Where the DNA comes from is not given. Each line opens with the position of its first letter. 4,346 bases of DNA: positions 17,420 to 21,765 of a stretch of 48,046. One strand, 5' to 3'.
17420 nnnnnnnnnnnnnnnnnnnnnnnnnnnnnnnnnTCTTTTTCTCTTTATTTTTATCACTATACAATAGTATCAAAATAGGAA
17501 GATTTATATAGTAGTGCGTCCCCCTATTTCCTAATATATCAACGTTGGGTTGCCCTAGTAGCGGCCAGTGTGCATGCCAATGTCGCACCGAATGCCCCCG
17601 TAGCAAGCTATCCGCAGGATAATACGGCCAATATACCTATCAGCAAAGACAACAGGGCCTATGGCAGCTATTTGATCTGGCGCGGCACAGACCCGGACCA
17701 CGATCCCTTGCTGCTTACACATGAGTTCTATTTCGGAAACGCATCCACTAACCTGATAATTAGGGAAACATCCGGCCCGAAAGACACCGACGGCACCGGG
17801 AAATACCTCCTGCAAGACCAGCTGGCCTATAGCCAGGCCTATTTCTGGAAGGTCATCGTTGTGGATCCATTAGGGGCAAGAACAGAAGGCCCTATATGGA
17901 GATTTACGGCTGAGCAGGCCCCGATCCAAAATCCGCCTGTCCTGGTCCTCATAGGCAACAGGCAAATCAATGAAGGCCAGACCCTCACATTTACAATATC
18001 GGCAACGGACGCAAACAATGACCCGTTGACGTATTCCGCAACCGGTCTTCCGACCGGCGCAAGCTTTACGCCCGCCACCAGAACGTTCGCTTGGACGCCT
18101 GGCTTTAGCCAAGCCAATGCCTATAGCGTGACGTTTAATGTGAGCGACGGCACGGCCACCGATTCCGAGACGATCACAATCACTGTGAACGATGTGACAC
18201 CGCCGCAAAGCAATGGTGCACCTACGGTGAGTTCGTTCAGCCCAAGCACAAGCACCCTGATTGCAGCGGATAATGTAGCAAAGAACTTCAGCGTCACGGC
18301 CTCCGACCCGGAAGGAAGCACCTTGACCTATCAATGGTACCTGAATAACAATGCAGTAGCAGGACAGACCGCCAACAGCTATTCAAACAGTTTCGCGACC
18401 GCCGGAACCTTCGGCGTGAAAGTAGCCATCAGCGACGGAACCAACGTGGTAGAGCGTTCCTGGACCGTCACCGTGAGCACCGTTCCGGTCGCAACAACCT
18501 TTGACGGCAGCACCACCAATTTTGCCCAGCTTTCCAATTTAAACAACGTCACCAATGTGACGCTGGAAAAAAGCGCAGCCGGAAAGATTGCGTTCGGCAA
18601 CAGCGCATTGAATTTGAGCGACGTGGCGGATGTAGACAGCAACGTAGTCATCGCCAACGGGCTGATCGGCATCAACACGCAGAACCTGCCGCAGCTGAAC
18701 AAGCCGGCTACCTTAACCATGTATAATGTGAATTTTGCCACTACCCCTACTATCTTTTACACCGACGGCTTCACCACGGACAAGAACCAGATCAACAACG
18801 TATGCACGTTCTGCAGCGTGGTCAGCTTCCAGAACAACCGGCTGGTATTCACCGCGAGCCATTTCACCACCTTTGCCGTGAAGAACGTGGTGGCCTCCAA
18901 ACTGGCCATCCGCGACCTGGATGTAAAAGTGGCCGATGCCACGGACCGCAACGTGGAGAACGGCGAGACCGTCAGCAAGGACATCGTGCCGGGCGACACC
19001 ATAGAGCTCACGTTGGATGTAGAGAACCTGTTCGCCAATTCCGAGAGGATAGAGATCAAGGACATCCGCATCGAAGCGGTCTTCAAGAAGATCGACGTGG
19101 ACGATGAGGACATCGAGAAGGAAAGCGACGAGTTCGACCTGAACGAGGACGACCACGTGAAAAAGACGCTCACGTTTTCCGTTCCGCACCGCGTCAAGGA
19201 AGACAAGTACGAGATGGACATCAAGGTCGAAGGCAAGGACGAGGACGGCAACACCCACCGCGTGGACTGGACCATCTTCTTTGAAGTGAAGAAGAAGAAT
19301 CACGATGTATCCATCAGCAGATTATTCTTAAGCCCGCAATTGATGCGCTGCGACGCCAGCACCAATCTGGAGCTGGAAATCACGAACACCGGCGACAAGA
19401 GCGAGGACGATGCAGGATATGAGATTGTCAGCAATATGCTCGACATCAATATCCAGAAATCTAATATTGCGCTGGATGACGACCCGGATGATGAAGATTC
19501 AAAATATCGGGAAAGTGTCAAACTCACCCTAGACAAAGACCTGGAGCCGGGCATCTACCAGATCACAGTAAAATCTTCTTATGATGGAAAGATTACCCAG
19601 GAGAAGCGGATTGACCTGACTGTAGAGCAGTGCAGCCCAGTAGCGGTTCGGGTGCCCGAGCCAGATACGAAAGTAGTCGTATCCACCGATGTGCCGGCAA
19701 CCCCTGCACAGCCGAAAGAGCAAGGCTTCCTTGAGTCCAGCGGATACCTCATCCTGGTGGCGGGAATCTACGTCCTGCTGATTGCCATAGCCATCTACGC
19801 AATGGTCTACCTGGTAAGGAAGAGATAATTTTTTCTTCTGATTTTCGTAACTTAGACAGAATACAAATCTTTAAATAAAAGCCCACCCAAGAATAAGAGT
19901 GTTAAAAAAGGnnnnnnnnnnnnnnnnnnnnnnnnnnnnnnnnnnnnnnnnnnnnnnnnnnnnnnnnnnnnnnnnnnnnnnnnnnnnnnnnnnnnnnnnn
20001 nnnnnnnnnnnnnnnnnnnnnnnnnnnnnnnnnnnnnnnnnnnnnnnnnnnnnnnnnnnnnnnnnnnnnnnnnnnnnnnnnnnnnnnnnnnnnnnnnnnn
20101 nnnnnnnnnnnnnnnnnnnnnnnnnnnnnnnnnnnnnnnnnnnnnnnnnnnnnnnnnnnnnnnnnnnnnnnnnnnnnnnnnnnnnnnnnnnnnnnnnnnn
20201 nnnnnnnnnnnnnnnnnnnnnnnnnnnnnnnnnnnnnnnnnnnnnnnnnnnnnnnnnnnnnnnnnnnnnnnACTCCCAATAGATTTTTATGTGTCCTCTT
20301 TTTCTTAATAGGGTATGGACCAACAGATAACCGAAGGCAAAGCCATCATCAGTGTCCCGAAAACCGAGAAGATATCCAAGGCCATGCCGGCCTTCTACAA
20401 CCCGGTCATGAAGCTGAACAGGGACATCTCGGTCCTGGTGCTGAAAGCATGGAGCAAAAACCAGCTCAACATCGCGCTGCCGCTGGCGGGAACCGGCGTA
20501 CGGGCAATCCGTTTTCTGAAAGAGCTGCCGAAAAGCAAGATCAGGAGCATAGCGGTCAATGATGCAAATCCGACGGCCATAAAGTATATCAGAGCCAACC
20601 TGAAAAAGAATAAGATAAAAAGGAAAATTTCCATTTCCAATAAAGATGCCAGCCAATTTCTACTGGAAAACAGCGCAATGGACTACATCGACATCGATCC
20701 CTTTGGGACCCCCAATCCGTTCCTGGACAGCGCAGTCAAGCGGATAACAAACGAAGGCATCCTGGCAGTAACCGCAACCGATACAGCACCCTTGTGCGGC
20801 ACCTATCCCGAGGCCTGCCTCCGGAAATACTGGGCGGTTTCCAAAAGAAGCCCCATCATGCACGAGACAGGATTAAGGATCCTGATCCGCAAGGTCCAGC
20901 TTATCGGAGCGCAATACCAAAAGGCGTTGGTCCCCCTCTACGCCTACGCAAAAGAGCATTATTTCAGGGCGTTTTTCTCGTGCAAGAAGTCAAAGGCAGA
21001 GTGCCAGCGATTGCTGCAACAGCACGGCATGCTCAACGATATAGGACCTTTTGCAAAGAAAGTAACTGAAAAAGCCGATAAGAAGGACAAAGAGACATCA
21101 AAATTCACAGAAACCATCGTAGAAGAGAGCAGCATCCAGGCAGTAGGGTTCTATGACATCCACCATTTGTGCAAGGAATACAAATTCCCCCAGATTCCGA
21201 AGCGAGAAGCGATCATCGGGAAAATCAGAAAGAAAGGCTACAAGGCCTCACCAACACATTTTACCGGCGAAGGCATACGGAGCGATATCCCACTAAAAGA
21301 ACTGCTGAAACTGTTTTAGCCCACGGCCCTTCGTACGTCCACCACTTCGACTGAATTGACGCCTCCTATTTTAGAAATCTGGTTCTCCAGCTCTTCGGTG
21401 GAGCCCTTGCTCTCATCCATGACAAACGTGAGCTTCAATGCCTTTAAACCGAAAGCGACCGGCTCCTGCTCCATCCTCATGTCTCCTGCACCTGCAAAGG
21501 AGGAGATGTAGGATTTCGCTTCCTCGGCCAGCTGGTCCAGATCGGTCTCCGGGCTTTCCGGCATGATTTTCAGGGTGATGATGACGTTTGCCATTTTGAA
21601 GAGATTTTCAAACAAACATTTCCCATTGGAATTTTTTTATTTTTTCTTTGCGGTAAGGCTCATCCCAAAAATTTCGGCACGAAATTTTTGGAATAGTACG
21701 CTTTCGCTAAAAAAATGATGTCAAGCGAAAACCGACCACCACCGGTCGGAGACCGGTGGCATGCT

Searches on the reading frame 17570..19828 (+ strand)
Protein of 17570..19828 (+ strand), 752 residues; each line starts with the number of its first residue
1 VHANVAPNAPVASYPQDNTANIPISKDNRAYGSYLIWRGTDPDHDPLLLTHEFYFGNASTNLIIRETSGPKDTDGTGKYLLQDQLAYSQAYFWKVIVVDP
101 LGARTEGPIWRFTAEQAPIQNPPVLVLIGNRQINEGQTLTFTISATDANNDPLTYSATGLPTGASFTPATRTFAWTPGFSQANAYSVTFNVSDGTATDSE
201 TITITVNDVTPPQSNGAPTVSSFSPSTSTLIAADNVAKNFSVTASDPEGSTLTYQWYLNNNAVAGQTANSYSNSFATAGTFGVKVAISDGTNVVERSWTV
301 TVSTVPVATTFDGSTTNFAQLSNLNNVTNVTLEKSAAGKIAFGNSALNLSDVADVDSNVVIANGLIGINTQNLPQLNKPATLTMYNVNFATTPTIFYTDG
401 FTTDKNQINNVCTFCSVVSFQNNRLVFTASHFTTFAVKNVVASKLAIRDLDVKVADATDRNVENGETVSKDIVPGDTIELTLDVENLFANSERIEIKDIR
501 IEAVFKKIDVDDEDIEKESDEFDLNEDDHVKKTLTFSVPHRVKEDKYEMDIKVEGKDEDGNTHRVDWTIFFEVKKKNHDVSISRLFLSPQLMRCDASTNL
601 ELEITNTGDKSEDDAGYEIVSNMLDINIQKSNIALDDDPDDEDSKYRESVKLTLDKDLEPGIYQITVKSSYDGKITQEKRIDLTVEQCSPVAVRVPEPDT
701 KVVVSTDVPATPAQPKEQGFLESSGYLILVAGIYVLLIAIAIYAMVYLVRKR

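Call 12: search_protein_families(library=pfam, proteins=[window:17570-19828:+], max_evalue=0.01)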
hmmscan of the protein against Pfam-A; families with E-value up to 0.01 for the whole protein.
window:17570-19828:+ (752 aa): 3 families
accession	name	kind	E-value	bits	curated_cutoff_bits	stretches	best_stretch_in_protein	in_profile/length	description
PF05345.18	He_PIG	-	5.5e-13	49.6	24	1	122-207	1-96/96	Putative Ig domain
PF18911.6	PKD_4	-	6.7e-08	32.9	27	2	232-302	14-83/85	PKD domain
PF00801.26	PKD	-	3.8e-05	24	23.5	1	238-302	17-80/80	PKD domain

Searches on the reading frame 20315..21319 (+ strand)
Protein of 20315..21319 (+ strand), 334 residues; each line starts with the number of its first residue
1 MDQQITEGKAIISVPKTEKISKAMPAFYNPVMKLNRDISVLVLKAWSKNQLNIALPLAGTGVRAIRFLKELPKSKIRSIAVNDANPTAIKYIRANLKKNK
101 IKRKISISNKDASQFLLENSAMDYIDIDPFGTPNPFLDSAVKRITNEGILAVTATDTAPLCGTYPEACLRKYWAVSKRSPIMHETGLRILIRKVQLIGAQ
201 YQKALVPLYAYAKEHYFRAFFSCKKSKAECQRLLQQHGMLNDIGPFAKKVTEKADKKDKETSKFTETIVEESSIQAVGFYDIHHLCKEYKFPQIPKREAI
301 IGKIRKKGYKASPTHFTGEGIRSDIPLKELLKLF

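Call 12: search_protein_families(library=pfam, proteins=[window:20315-21319:+], max_evalue=0.01)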
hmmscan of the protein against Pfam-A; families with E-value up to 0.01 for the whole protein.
window:20315-21319:+ (334 aa): 4 families
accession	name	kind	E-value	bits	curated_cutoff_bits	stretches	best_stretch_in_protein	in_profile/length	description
PF02005.22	TRM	-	2.2e-91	307.3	27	2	8-241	1-240/376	N2,N2-dimethylguanosine tRNA methyltransferase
PF02475.24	TRM5-TYW2_MTfase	-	6e-07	30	28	1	57-150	44-133/164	TRM5/TYW2 methyltransferase domain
PF05175.20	MTS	-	0.0011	19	23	1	58-125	40-102/170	Methyltransferase small domain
PF24519.1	Ig-like_Pom152_1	-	0.0068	17.5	27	0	79-290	24-98/110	Nucleoporin pom152-like, first immunoglobulin-like domain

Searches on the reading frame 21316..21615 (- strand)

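Call 11: search_protein_families(library=pfam, proteins=[window:21316-21615:-], max_evalue=0.01)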
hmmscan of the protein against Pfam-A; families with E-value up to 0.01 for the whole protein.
window:21316-21615:- (99 aa): 1 family
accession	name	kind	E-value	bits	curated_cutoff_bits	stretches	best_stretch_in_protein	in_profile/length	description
PF00736.24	EF1_GNE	-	1.6e-22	79.9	20.8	1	13-96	2-87/88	EF-1 guanine nucleotide exchange domain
